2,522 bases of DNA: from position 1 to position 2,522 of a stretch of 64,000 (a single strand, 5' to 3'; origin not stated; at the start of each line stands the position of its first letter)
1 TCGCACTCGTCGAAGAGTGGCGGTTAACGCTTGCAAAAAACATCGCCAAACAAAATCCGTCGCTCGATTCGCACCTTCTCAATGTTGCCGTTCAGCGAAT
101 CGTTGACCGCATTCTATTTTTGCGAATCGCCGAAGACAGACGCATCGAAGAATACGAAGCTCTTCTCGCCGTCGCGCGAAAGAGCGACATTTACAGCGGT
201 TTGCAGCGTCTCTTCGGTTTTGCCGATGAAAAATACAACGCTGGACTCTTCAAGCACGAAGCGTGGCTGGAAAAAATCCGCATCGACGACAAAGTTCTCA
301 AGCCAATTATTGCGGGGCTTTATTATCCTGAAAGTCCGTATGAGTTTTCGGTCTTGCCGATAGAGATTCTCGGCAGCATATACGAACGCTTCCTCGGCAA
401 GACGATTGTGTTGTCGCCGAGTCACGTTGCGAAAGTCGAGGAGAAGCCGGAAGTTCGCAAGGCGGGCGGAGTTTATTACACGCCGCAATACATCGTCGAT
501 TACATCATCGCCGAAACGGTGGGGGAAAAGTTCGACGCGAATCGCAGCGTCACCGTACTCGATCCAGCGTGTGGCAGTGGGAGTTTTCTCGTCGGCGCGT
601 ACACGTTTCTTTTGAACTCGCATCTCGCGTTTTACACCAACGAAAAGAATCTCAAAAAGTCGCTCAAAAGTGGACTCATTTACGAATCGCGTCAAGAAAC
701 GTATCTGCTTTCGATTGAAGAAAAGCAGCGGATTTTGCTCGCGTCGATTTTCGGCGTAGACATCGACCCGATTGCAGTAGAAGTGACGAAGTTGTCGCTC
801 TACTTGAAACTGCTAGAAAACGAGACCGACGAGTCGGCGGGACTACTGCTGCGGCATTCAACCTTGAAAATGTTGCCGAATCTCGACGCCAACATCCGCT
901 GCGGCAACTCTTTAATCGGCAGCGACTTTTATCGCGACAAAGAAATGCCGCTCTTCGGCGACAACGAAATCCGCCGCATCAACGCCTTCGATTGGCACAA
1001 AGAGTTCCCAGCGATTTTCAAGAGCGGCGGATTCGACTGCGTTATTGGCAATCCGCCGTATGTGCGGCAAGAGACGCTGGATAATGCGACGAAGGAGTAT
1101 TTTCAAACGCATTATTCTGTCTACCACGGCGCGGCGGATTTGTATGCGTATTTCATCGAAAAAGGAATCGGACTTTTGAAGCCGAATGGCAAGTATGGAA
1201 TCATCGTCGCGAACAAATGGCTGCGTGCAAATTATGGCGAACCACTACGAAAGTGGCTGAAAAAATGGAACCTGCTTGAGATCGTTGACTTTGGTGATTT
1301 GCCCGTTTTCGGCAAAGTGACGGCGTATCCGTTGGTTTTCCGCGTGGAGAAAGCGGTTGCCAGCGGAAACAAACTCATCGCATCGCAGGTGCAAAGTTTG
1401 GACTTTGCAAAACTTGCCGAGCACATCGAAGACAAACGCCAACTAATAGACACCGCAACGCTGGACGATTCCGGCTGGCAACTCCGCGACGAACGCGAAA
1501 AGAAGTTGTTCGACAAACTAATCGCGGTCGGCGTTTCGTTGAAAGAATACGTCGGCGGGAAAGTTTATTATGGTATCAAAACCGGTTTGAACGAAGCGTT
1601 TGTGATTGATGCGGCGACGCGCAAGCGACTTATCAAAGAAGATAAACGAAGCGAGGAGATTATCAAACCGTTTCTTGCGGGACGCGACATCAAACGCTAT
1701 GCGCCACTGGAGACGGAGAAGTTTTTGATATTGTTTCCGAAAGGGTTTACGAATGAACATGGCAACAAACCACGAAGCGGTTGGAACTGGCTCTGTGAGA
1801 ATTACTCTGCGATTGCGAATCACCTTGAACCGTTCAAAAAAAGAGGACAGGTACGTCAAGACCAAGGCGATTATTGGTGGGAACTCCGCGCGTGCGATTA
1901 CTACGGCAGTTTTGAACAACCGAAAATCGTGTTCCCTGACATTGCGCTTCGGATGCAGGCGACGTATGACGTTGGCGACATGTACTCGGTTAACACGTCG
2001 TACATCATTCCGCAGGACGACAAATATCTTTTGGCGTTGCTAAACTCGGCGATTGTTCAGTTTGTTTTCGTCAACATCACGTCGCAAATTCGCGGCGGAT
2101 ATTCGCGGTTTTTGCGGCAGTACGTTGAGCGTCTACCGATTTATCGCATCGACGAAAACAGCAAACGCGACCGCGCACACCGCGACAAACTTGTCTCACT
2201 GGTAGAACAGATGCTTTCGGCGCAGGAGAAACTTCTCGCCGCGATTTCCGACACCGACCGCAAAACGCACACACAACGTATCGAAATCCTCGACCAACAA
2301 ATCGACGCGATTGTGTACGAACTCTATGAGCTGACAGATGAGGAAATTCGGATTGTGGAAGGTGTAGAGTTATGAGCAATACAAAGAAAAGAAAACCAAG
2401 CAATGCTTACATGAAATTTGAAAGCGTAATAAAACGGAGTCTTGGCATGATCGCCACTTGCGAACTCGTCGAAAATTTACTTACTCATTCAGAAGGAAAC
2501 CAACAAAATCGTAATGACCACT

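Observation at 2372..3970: AT-rich HEPN + unknown 312-aa gene pair translationally coupled to a type IIG methyltransferase: candidate undescribed RM-linked defence module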

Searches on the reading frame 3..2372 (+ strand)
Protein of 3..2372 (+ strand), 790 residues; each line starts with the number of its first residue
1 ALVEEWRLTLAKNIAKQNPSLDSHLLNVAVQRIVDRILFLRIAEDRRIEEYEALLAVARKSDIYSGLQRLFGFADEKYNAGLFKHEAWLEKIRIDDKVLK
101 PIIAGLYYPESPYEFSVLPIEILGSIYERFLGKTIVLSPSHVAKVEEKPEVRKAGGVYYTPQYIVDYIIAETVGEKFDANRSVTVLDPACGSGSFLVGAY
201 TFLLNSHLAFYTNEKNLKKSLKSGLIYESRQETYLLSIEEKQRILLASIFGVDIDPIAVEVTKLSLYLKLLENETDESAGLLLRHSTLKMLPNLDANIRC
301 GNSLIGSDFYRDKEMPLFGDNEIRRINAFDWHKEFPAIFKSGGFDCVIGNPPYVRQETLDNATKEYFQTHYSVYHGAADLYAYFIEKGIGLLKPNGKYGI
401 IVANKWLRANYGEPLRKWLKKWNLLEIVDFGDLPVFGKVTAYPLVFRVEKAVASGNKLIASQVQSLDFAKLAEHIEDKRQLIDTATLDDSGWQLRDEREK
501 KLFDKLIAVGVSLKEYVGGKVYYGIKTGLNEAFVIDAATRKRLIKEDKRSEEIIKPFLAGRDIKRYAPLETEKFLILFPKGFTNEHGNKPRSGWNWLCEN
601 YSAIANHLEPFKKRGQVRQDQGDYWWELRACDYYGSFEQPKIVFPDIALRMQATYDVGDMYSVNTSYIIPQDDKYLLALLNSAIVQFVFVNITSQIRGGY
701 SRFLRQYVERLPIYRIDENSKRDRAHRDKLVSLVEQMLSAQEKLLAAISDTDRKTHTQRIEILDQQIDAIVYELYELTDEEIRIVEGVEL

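Call 3: search_protein_families(library=pfam, proteins=[window:120-2372:+], max_evalue=1)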
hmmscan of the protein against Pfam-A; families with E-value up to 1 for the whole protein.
window:120-2372:+ (751 aa): 5 families
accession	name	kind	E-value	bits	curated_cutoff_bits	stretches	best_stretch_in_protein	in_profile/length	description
PF07669.17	Eco57I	-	5.6e-49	166.9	25.3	1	209-397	2-171/171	Eco57I restriction-modification methylase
PF12950.13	TaqI_C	-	1.3e-19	71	26.5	1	516-674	1-118/118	TaqI-like C-terminal specificity domain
PF02384.22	N6_Mtase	-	1.5e-16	61.1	20.4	2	111-235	20-105/311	N-6 DNA Methylase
PF20473.4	MmeI_Mtase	-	2.4e-14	53.6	27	1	143-333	20-164/259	MmeI, DNA-methyltransferase domain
PF01170.24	UPF0020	-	7.9e-05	22.9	22.3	1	144-224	30-93/197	RMKL-like, methyltransferase domain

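Call 4: search_protein_families(library=padloc, proteins=[window:120-2372:+], max_evalue=1)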
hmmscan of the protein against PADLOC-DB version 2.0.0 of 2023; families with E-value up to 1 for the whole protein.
window:120-2372:+ (751 aa): 98 families (the best 25 are shown)
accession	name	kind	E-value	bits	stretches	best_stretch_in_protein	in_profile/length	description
PDLC03604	REase_MTase_IIG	-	1.7e-128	428.2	1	1-746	245-1004/1011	Type IIG restriction enzyme-methyltransferase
PDLC03612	REase_MTase_IIG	-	5.2e-96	321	3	285-748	783-1245/1247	Type IIG restriction enzyme-methyltransferase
PDLC03609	REase_MTase_IIG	-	9e-83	276.7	3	144-684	437-938/1066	Type IIG restriction enzyme-methyltransferase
PDLC03596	REase_MTase_IIG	-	3.6e-75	251.8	2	290-748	696-1144/1148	Type IIG restriction enzyme-methyltransferase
PDLC03601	REase_MTase_IIG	-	1.8e-60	202.9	2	299-685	668-1063/1110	Type IIG restriction enzyme-methyltransferase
PDLC03629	REase_MTase_IIG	-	1.3e-58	196.8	3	142-698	434-990/1182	Type IIG restriction enzyme-methyltransferase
PDLC03335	MTase_II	-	1.9e-47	160.3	2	294-679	184-576/607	Type II methyltransferase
PDLC02643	DrmMI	-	4.3e-42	142.1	3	285-366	848-935/1347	DrmMI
PDLC03313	MTase_II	-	1e-41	141.2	3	301-498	141-350/563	Type II methyltransferase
PDLC03226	MTase_II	-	1.2e-36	124.6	3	299-413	123-237/579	Type II methyltransferase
PDLC02529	PglX|PglXI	-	2.9e-31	106.1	2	111-390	194-448/1189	PglX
PDLC03250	MTase_II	-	4.6e-31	106.3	1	112-747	159-769/775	Type II methyltransferase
PDLC03245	MTase_II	-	4.2e-29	99.5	2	305-676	159-532/577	Type II methyltransferase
PDLC03248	MTase_II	-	1.2e-25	88.3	2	289-706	70-504/521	Type II methyltransferase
PDLC03235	MTase_II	-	1.8e-23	81.2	3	303-432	245-376/648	Type II methyltransferase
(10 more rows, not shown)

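Call 7: search_protein_families(library=ncbifam, proteins=[window:3-2372:+], max_evalue=1)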
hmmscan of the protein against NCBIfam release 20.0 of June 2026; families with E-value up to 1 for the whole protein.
window:3-2372:+ (790 aa): 13 families
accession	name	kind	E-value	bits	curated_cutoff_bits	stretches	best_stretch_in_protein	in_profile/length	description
NF033452.1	BREX_1_MTaseX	exception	3.9e-27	94.6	500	3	343-447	507-613/1210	BREX-1 system adenine-specific DNA-methyltransferase PglX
NF033455.1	BREX_6_MTaseX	exception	3.5e-24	84.5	900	2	335-460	546-670/1319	BREX-6 system adenine-specific DNA-methyltransferase PglX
NF033451.1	BREX_2_MTaseX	equivalog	1.8e-23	82.3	400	2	151-430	191-450/1185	BREX-2 system adenine-specific DNA-methyltransferase PglX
NF047738.1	antiphage_MADS2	equivalog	4.5e-13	48.4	720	1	151-429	306-543/654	methylation-associated defense system DNA methyltransferase MAD2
TIGR02987.1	met_A_Alw26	exception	5e-13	48.6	353.5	1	153-364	1-133/523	Alw26I/Eco31I/Esp3I family type II restriction adenine-specific DNA-methyltransferase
NF033454.1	BREX_5_MTaseX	exception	2e-09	35.6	900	2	174-271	294-369/1404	BREX-5 system adenine-specific DNA-methyltransferase PglX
TIGR00497.1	hsdM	equivalog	4e-05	22.5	242.75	1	152-217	196-261/515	type I restriction-modification system subunit M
TIGR03534.1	RF_mod_PrmC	equivalog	0.00045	19.8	199.1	1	329-365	145-178/253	peptide chain release factor N(5)-glutamine methyltransferase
TIGR03533.1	L3_gln_methyl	equivalog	0.012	14.9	229.7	1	341-368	187-214/284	50S ribosomal protein L3 N(5)-glutamine methyltransferase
NF011529.0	PRK14968.1-3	equivalog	0.042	13.3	162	0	341-402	96-156/198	putative methyltransferase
TIGR00536.1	hemK_fam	subfamily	0.077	12.1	115.5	1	341-366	181-205/286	HemK family protein methyltransferase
NF008748.0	PRK11783.1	equivalog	0.1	10.8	466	1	182-263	193-275/704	bifunctional 23S rRNA (guanine(2069)-N(7))-methyltransferase RlmK/23S rRNA (guanine(2445)-N(2))-methyltransferase RlmL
TIGR01951.1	nusB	equivalog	0.13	12.6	88.35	1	714-790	28-107/131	transcription antitermination factor NusB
